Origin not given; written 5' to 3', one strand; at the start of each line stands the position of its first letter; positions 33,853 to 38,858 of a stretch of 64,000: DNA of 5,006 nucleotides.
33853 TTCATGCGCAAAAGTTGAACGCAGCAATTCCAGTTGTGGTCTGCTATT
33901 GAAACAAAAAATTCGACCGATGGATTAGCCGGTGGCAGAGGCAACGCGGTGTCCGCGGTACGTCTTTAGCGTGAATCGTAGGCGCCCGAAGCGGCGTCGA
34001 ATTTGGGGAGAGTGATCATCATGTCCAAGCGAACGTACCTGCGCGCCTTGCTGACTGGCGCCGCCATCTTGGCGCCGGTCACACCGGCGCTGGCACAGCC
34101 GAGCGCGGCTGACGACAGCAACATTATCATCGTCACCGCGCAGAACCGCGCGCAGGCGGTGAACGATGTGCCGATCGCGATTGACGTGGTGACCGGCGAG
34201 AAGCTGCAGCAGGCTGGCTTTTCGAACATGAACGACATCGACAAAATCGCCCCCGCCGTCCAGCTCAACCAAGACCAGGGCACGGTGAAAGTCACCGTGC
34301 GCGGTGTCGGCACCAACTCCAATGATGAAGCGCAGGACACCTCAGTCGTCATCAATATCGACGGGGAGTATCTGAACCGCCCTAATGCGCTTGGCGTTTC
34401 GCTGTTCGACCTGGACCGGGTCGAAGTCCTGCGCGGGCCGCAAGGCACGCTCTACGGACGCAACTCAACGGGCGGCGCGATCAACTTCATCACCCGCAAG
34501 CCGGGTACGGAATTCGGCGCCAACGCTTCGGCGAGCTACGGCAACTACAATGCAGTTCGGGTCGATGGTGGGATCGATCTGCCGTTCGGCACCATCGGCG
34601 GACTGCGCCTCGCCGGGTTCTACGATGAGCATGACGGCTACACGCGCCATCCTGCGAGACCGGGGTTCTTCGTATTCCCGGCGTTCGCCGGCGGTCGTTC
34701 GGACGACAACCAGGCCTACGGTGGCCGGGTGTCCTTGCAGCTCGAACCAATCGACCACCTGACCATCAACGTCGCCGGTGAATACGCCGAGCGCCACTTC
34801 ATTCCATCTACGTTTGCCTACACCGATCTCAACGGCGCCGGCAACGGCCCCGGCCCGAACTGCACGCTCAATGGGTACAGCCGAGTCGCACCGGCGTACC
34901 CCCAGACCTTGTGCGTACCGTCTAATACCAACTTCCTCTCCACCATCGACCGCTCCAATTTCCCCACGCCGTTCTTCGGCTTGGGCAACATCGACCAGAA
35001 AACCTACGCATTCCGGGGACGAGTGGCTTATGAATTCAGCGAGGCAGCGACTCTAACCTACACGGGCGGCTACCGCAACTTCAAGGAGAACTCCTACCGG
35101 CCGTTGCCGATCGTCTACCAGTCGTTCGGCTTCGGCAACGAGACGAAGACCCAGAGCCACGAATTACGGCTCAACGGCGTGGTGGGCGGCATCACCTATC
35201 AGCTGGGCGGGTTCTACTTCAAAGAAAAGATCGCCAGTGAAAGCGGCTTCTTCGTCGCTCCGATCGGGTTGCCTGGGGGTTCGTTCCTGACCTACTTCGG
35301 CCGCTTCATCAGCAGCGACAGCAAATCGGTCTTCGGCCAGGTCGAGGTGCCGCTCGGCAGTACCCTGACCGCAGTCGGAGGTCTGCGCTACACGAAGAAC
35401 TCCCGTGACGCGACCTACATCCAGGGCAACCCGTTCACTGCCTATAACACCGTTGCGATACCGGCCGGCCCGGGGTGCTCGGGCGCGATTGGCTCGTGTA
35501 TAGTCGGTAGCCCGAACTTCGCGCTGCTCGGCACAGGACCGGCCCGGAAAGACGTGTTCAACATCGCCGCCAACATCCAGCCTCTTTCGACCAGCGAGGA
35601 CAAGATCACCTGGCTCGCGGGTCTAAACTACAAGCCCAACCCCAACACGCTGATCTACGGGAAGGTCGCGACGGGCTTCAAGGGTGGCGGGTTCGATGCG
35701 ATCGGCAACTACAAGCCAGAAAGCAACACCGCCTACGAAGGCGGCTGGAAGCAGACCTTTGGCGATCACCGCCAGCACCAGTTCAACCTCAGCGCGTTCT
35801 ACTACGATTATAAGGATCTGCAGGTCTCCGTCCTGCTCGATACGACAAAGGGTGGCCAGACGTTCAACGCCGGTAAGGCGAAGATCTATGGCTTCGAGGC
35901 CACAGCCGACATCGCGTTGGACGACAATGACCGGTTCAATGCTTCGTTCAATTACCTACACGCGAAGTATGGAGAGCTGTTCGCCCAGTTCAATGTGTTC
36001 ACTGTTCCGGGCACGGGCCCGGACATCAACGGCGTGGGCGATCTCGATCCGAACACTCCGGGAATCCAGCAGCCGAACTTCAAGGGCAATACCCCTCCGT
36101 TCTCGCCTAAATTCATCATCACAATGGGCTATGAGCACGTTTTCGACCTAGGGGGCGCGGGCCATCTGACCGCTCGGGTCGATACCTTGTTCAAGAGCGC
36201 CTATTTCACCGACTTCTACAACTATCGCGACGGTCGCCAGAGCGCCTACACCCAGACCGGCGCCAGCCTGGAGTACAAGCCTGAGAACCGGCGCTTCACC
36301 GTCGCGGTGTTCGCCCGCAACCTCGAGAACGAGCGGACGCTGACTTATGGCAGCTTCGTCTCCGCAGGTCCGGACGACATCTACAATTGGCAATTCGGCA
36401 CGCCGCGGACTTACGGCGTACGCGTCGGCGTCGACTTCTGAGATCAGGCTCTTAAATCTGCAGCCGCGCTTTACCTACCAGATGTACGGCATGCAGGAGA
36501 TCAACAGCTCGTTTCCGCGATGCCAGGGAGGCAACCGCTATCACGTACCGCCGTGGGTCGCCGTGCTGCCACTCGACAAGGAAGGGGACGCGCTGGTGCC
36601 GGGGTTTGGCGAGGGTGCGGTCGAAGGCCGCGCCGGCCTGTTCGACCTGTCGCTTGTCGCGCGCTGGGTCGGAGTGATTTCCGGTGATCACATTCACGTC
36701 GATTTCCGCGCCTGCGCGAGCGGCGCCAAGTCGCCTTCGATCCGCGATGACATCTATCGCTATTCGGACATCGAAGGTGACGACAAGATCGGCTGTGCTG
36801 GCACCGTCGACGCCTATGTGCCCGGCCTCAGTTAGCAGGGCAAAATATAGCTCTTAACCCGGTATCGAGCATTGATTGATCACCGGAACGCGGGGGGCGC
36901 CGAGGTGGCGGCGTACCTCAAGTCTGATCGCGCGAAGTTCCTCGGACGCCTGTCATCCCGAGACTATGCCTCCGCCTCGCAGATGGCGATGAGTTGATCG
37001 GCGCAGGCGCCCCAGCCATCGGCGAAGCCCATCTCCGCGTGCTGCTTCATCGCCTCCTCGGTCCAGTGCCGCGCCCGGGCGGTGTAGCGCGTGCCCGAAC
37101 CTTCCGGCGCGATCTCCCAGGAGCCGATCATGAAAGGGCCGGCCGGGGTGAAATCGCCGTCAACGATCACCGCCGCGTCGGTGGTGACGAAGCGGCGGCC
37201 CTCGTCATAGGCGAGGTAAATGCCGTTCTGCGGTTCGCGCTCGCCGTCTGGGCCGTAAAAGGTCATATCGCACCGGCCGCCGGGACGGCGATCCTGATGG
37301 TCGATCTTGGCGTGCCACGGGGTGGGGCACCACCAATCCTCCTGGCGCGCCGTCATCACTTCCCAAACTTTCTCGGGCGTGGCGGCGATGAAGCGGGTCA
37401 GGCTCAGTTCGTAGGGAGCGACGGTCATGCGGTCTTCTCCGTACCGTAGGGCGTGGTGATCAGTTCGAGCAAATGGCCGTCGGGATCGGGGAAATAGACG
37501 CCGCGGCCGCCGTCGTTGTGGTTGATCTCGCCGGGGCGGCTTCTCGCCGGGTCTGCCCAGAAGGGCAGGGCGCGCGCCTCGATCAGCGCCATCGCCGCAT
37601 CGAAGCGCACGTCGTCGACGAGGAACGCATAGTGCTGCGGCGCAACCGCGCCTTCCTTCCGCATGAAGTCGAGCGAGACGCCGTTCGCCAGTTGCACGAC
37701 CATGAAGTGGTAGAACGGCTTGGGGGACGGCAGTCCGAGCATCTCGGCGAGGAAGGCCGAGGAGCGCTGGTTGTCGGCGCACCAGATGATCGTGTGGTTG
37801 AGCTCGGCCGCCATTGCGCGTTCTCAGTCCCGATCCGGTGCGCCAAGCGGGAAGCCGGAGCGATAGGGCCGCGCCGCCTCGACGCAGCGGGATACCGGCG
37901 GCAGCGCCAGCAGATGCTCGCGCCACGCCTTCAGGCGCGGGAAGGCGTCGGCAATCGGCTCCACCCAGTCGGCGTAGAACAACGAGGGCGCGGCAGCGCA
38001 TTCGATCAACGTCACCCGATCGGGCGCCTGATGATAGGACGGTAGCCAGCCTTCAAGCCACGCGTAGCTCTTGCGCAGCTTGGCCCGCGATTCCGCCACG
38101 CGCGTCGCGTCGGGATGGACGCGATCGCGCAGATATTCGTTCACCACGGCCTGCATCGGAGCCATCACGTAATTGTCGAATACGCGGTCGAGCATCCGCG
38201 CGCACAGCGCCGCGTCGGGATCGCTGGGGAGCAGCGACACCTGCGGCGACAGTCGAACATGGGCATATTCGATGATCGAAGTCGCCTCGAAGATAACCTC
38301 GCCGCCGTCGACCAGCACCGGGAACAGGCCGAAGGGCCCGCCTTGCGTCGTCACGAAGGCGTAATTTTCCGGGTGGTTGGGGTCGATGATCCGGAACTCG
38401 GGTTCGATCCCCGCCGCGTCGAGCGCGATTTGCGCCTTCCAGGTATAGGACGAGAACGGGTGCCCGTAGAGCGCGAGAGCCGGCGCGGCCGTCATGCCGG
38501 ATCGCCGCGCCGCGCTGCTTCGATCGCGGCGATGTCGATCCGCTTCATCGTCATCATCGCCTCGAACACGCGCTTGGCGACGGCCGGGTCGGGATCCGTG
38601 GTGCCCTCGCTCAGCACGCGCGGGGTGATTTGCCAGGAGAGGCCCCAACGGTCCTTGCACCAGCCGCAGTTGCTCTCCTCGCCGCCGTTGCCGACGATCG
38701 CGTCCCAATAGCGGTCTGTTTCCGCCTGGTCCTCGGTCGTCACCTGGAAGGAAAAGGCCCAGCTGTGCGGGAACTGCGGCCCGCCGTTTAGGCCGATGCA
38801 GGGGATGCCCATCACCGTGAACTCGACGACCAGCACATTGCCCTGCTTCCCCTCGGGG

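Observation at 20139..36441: Apparently co-regulated C-glycoside / 3-keto-glycoside uptake and cleavage system in a sphingomonad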

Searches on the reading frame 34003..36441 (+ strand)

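Call 4: search_protein_families(library=pfam, proteins=[window:34003-36441:+])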
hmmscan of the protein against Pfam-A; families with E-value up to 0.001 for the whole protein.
window:34003-36441:+ (812 aa): 2 families
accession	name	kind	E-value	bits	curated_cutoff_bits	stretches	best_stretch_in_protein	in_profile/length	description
PF00593.30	TonB_dep_Rec_b-barrel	-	2.9e-36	126.7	27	1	290-774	19-436/436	TonB dependent receptor-like, beta-barrel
PF07715.20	Plug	-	2.5e-15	57.3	23.9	1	53-159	2-107/107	TonB-dependent Receptor Plug Domain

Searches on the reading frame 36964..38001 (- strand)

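Call 4: search_protein_families(library=pfam, proteins=[window:36964-38001:-])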
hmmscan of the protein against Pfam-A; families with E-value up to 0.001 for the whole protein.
window:36964-38001:- (345 aa): 2 families
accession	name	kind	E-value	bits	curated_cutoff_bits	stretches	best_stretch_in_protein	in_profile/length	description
PF08327.17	AHSA1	-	3.2e-17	63.3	22.1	1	207-340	2-123/125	Activator of Hsp90 ATPase homolog 1-like protein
PF10604.15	Polyketide_cyc2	-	4.1e-05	24.3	27.4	1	199-310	4-106/142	Polyketide cyclase / dehydrase and lipid transport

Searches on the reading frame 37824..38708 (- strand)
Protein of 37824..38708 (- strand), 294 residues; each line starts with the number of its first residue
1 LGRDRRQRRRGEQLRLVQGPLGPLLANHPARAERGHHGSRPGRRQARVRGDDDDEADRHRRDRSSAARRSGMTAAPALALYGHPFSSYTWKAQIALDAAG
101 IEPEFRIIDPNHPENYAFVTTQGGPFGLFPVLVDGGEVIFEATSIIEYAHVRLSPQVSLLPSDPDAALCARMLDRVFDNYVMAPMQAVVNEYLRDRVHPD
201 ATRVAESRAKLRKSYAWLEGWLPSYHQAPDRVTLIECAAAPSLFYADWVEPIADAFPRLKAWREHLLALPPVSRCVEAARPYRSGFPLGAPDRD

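Call 4: search_protein_families(library=pfam, proteins=[window:37824-38708:-])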
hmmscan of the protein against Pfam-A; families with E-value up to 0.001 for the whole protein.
window:37824-38708:- (294 aa): 5 families
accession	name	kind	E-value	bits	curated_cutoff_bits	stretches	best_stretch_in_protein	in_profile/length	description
PF13417.12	GST_N_3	-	1.6e-11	44.8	22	1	80-149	1-67/75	Glutathione S-transferase, N-terminal domain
PF02798.26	GST_N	-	8.7e-09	36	20.9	1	78-148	3-73/76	Glutathione S-transferase, N-terminal domain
PF13409.12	GST_N_2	-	1.1e-08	36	25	1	85-149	1-67/70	Glutathione S-transferase, N-terminal domain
PF00043.30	GST_C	-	9.8e-07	29.4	20.7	1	192-270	17-93/93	Glutathione S-transferase, C-terminal domain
PF13410.11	GST_C_2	-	0.00032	21.2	24.9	1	203-264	3-68/69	Glutathione S-transferase, C-terminal domain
